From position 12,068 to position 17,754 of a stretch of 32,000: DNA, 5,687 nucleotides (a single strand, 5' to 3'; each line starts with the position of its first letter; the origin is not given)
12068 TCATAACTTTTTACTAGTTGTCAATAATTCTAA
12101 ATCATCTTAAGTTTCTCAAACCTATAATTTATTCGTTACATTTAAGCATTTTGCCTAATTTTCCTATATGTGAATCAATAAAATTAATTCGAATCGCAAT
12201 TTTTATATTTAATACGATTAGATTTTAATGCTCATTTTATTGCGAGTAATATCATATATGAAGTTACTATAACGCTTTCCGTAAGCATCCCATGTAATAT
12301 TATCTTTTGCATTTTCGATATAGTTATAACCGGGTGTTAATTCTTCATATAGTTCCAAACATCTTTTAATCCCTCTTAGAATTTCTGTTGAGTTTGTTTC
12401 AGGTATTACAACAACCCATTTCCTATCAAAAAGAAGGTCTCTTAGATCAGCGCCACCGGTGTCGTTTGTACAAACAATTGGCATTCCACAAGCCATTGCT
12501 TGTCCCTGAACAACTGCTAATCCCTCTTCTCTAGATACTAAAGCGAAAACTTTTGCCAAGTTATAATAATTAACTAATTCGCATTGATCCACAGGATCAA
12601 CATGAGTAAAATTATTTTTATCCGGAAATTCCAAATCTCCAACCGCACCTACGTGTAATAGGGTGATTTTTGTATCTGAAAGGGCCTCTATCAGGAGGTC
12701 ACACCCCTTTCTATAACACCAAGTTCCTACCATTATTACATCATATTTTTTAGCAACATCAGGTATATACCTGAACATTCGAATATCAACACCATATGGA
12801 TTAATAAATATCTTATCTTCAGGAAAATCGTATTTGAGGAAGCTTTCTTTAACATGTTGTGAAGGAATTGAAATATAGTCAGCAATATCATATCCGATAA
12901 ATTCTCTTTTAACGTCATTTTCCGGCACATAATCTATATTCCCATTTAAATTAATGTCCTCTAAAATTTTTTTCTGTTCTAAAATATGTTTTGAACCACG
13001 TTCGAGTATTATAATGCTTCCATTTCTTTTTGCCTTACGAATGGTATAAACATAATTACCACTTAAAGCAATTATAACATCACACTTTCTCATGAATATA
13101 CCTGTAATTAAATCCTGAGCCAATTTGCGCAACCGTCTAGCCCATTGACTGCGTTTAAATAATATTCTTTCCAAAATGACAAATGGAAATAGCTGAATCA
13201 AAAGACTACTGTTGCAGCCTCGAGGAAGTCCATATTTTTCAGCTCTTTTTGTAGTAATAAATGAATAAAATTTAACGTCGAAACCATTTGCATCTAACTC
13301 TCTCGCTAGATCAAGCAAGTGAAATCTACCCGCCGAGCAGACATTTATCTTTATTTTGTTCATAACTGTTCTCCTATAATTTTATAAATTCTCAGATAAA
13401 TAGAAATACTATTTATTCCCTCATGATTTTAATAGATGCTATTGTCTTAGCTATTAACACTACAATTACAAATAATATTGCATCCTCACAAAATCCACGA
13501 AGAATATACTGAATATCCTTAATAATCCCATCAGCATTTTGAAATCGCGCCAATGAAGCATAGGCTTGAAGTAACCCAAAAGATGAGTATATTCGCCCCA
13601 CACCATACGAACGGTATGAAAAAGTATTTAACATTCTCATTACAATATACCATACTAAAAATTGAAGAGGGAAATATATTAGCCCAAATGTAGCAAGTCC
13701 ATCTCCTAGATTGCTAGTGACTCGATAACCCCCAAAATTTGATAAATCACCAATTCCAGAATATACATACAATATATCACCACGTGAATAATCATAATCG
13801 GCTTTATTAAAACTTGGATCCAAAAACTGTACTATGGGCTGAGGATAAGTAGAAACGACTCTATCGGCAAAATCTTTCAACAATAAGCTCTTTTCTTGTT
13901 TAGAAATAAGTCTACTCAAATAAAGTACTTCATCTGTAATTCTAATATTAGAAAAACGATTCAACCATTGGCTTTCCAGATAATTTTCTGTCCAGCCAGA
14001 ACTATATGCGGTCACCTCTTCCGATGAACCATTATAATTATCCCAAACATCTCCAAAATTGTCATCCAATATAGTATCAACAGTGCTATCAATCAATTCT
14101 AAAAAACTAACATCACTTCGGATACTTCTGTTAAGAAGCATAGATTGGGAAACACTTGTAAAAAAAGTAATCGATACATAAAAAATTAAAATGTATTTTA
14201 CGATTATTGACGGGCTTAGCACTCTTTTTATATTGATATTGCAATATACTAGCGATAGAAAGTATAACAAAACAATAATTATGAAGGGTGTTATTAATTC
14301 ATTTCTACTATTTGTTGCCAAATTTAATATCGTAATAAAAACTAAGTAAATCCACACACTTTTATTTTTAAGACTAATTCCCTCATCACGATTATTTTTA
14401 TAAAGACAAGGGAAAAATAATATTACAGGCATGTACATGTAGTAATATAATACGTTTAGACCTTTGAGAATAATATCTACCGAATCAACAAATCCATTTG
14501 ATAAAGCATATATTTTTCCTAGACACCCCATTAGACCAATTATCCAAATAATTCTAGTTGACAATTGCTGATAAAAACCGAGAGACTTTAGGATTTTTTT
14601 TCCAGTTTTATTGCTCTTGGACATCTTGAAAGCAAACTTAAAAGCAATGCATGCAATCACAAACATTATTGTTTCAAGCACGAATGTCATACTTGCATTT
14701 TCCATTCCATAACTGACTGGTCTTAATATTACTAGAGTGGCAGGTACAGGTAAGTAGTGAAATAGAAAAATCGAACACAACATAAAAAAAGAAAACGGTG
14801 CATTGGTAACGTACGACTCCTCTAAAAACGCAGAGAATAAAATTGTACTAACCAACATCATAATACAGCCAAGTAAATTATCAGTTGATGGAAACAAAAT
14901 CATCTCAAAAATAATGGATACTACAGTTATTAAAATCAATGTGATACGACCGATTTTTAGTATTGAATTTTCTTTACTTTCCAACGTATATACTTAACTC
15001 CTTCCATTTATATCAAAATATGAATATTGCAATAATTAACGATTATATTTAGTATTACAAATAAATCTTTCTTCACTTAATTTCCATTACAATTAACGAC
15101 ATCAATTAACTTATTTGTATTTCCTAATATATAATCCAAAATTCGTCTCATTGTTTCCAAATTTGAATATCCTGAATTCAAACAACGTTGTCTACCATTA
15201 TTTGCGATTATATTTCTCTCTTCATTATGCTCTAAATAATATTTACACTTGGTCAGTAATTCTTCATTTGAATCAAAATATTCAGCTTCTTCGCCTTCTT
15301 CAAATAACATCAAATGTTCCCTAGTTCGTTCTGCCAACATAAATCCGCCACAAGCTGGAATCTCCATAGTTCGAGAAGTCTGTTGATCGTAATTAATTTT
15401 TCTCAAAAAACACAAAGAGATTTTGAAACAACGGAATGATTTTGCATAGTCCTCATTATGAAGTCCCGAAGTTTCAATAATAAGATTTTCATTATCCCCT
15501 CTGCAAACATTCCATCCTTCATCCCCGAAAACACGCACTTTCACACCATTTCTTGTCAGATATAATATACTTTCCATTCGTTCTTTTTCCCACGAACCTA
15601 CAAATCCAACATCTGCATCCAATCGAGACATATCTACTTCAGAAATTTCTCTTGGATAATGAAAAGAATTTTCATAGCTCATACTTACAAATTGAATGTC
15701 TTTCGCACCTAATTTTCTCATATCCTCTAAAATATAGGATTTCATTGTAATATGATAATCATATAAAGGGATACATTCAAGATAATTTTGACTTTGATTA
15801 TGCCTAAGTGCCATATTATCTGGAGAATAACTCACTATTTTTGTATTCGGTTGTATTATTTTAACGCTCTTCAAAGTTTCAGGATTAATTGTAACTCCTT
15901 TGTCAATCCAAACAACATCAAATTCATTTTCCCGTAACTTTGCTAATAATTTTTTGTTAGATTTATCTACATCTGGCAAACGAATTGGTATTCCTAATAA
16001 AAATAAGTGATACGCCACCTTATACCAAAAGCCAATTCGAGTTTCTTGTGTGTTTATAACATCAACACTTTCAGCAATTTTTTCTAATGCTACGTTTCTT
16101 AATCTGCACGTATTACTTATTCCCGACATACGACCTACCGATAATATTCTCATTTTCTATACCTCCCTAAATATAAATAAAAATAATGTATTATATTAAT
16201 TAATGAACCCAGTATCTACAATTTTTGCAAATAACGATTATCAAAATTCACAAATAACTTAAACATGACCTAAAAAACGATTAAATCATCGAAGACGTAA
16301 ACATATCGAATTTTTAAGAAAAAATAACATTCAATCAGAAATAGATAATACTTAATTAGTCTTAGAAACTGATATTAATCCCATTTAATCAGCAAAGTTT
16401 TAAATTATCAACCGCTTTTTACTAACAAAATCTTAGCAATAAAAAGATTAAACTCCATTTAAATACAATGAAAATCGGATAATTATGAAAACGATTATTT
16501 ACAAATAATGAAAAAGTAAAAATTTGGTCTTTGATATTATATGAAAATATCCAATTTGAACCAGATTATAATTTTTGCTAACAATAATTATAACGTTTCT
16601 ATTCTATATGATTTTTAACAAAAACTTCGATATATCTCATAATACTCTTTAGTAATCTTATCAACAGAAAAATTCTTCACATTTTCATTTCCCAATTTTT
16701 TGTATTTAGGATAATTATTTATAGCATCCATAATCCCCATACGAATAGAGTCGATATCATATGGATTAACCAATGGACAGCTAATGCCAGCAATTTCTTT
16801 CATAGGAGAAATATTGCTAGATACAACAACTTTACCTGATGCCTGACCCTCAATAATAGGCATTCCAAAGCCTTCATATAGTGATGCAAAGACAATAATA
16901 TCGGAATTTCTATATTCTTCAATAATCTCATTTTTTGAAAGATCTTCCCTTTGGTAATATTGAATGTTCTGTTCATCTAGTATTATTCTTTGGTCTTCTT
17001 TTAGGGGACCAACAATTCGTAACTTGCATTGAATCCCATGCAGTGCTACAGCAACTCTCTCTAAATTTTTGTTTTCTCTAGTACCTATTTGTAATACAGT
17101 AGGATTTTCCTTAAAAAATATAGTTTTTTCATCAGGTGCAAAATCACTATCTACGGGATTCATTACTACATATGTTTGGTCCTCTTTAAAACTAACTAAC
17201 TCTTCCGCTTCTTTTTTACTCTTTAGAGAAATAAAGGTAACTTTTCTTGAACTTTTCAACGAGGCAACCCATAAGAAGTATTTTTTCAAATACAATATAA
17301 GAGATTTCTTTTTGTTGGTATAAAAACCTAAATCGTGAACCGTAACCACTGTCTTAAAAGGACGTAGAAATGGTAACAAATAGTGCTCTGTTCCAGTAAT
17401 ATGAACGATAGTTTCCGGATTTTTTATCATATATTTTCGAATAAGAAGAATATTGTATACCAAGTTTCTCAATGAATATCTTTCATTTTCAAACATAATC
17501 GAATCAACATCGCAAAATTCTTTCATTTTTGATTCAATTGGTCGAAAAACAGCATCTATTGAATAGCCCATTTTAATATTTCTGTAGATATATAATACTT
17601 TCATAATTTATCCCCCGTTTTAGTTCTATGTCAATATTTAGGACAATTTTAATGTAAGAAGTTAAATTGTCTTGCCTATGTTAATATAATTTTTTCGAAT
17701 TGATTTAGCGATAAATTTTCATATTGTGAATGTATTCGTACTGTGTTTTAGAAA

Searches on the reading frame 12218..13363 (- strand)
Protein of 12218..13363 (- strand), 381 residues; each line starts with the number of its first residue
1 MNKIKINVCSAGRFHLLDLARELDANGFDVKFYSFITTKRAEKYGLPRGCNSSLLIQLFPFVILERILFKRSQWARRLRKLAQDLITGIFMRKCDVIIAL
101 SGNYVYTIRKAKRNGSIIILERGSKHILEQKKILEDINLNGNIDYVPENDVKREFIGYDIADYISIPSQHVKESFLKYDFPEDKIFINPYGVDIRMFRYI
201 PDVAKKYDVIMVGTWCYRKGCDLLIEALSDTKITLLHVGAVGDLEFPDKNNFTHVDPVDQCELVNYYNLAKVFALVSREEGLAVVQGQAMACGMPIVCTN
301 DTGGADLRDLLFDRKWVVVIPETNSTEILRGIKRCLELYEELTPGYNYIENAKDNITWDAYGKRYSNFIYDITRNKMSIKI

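Call 6: search_protein_families(library=pfam, proteins=[window:12218-13363:-], max_evalue=0.001)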
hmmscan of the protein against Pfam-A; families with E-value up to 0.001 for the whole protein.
window:12218-13363:- (381 aa): 3 families
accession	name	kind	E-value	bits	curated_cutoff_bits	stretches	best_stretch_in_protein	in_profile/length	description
PF00534.26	Glycos_transf_1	-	7.2e-14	52.1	26.4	1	205-341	14-161/172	Glycosyl transferases group 1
PF13692.12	Glyco_trans_1_4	-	1.5e-13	51.7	27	1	208-337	3-141/142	Glycosyl transferases group 1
PF13439.12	Glyco_transf_4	-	3e-07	31.1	28.5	1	15-194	7-168/170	Glycosyltransferase Family 4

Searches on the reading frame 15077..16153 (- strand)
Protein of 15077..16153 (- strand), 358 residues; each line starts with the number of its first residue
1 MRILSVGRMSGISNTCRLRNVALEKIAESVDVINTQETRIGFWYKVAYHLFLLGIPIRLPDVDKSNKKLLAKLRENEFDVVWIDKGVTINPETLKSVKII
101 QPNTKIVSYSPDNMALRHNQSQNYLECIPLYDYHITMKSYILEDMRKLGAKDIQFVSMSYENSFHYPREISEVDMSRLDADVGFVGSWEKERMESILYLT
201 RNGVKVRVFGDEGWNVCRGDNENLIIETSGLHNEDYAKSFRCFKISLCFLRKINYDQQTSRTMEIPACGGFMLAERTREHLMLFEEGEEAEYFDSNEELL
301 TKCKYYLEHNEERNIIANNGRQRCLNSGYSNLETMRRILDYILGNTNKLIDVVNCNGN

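Call 6: search_protein_families(library=pfam, proteins=[window:15077-16153:-], max_evalue=0.001)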
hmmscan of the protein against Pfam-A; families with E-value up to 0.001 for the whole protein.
window:15077-16153:- (358 aa): 1 family
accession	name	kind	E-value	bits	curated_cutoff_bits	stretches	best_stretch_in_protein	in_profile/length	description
PF13524.12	Glyco_trans_1_2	-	1.5e-25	90.3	25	1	202-340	13-144/144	Glycosyl transferase-like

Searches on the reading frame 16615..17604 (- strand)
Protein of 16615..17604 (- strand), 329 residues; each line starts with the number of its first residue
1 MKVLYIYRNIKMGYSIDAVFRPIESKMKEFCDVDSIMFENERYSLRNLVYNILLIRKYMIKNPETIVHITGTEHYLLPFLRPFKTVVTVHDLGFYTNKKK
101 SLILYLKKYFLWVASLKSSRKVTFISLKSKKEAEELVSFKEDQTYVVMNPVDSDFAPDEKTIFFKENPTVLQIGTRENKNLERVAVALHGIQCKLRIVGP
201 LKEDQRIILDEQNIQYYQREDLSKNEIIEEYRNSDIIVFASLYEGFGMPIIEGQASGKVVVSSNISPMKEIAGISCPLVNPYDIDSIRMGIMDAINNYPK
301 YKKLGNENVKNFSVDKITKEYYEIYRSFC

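Call 6: search_protein_families(library=pfam, proteins=[window:16615-17604:-], max_evalue=0.001)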
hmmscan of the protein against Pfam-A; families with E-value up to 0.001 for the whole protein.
window:16615-17604:- (329 aa): 3 families
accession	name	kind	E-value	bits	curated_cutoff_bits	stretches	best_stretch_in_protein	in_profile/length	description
PF00534.26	Glycos_transf_1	-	1.1e-16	61.3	26.4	1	160-307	8-168/172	Glycosyl transferases group 1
PF13692.12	Glyco_trans_1_4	-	6.8e-13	49.5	27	1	168-295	2-140/142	Glycosyl transferases group 1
PF13439.12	Glyco_transf_4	-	1.1e-05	26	28.5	1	45-154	54-169/170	Glycosyltransferase Family 4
